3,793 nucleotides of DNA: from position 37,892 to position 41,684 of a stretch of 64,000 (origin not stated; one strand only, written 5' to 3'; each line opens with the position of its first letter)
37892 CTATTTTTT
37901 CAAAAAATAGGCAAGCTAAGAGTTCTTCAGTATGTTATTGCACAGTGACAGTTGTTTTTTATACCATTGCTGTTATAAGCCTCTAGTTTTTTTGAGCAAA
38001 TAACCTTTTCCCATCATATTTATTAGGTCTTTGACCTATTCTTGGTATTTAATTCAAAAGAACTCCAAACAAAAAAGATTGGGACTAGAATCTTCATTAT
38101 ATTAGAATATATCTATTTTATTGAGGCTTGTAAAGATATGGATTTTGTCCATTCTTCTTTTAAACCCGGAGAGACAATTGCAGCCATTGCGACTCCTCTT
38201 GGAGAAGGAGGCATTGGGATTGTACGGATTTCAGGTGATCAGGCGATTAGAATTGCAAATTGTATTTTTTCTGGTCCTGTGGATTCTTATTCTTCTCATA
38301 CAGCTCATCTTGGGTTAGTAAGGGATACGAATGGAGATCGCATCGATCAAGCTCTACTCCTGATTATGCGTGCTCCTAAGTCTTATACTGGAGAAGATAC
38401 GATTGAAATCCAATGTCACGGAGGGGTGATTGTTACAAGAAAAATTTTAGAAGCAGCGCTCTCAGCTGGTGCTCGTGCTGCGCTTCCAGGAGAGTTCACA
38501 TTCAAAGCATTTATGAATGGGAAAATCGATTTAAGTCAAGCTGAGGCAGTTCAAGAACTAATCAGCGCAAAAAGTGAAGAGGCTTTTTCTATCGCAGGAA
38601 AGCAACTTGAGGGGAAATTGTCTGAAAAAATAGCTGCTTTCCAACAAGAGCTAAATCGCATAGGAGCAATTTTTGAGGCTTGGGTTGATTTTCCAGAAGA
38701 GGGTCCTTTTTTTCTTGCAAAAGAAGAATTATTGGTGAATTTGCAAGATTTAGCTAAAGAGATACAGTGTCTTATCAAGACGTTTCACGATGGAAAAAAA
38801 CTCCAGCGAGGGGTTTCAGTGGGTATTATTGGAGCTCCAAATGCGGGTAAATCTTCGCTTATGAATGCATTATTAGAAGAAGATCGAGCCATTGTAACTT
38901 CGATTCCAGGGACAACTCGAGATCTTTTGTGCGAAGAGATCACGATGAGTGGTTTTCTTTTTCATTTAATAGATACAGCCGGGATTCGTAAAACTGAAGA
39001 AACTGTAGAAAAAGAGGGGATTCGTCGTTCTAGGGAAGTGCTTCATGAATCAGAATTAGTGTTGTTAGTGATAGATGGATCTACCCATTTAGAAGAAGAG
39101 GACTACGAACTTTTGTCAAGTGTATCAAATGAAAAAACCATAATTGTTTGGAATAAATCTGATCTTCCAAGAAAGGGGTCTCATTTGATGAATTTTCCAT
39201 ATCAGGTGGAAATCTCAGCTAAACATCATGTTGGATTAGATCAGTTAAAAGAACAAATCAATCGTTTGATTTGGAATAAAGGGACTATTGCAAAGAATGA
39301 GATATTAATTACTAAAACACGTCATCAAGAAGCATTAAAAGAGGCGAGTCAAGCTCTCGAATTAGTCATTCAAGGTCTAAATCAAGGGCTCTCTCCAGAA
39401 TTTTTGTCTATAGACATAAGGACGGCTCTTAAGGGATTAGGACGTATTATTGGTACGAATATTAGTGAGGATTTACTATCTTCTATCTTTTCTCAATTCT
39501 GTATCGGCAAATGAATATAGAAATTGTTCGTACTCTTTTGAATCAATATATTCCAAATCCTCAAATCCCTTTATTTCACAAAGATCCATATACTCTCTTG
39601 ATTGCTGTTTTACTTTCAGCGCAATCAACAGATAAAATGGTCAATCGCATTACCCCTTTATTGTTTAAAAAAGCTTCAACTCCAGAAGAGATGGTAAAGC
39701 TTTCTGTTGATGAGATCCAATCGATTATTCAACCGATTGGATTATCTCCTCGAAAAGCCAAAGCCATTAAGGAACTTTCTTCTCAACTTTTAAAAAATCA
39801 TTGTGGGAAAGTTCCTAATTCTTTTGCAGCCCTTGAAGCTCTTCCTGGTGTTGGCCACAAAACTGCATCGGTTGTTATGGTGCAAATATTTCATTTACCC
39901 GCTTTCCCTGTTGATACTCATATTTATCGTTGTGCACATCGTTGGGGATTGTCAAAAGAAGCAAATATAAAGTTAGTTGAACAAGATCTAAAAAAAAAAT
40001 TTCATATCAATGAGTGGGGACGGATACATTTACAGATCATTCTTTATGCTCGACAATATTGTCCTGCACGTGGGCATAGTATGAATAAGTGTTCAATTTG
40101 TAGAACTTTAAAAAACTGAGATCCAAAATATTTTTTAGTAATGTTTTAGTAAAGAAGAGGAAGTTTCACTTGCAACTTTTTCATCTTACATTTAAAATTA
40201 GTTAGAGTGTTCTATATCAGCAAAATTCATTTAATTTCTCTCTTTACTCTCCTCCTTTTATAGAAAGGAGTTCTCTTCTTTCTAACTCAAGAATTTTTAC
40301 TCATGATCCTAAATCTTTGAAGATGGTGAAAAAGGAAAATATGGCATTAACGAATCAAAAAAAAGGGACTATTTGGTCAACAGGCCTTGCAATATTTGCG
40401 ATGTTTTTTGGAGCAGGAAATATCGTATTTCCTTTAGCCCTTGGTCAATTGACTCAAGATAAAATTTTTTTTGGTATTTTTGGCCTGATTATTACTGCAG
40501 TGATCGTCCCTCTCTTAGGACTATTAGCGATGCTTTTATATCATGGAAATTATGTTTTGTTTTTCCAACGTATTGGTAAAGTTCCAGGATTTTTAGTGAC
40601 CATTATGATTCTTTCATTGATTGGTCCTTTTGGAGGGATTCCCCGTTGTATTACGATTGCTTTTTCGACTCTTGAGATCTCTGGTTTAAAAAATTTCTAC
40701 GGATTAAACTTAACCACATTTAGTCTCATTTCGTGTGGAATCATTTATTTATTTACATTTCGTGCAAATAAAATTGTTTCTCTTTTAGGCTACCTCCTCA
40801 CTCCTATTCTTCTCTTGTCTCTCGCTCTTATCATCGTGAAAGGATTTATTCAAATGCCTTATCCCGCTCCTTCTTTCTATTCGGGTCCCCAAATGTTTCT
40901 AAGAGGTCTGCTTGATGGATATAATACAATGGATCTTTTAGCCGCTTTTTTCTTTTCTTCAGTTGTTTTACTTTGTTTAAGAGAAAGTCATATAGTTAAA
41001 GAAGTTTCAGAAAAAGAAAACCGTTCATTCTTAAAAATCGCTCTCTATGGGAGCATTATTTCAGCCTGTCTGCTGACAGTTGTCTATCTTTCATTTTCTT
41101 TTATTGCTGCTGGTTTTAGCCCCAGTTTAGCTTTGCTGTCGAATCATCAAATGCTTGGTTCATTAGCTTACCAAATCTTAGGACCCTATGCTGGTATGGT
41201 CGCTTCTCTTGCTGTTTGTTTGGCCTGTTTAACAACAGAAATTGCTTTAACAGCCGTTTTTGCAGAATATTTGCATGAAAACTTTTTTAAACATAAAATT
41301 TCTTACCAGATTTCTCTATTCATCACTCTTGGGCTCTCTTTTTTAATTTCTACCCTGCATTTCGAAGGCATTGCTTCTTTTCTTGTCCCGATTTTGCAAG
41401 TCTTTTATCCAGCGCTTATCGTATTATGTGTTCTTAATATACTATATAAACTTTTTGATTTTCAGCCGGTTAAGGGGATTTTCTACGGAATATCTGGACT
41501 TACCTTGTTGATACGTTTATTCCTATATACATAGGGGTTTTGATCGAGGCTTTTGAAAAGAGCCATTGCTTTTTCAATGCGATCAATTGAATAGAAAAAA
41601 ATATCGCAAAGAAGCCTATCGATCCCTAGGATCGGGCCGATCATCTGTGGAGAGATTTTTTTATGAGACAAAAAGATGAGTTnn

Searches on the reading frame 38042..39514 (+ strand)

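Call 71: search_protein_families(library=pfam, proteins=[window:38042-39514:+], max_evalue=0.001)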
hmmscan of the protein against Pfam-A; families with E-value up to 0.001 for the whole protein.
window:38042-39514:+ (490 aa): 8 families
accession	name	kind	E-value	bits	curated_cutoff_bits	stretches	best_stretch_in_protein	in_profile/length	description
PF12631.12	MnmE_helical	-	4.4e-54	184.2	40.1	1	164-487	1-211/211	MnmE helical domain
PF10396.14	TrmE_N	-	1.1e-41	142.1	29.8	1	45-161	1-117/117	GTP-binding protein TrmE N-terminus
PF01926.29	MMR_HSR1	-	1.7e-26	93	21.9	1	260-372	2-113/113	50S ribosome-binding GTPase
PF02421.24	FeoB_N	-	1e-09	38.5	27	1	260-378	3-120/156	Ferrous iron transport protein B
PF00350.29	Dynamin_N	-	3e-07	31.1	27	0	260-293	1-34/168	Dynamin family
PF13401.12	AAA_22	-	4.6e-05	24.2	27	1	262-366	10-115/130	AAA domain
PF00009.33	GTP_EFTU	-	0.00017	21.7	26.5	0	258-284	4-30/188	Elongation factor Tu GTP binding domain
PF19993.5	DO-GTPase2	-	0.00048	20.3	27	0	260-277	3-20/226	Double-GTPase 2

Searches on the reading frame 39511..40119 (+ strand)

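Call 71: search_protein_families(library=pfam, proteins=[window:39511-40119:+], max_evalue=0.001)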
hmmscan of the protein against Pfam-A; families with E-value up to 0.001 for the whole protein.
window:39511-40119:+ (202 aa): 2 families
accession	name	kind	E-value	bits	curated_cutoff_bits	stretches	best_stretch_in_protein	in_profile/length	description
PF00730.31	HhH-GPD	-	3.6e-21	76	26.2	1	31-163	1-105/108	HhH-GPD superfamily base excision DNA repair protein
PF00633.29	HHH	-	6.2e-05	23.1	24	1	99-123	4-28/30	Helix-hairpin-helix motif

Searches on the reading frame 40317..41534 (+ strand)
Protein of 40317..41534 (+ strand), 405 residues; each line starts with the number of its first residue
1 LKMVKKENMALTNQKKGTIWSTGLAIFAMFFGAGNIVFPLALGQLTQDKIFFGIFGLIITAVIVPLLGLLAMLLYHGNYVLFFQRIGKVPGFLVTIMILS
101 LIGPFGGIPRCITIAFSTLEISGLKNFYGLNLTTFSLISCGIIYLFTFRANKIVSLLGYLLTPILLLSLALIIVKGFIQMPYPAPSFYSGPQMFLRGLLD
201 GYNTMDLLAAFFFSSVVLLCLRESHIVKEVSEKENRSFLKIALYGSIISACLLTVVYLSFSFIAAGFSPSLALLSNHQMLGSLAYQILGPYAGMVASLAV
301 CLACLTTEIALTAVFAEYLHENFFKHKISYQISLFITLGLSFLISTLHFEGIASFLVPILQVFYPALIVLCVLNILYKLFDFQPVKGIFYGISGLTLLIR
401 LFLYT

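Call 71: search_protein_families(library=pfam, proteins=[window:40317-41534:+], max_evalue=0.001)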
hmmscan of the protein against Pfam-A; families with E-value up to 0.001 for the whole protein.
window:40317-41534:+ (405 aa): 1 family
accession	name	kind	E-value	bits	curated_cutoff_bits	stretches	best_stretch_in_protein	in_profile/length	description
PF05525.19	Branch_AA_trans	-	1.4e-65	222.4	22.3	1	19-383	5-365/429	Branched-chain amino acid transport protein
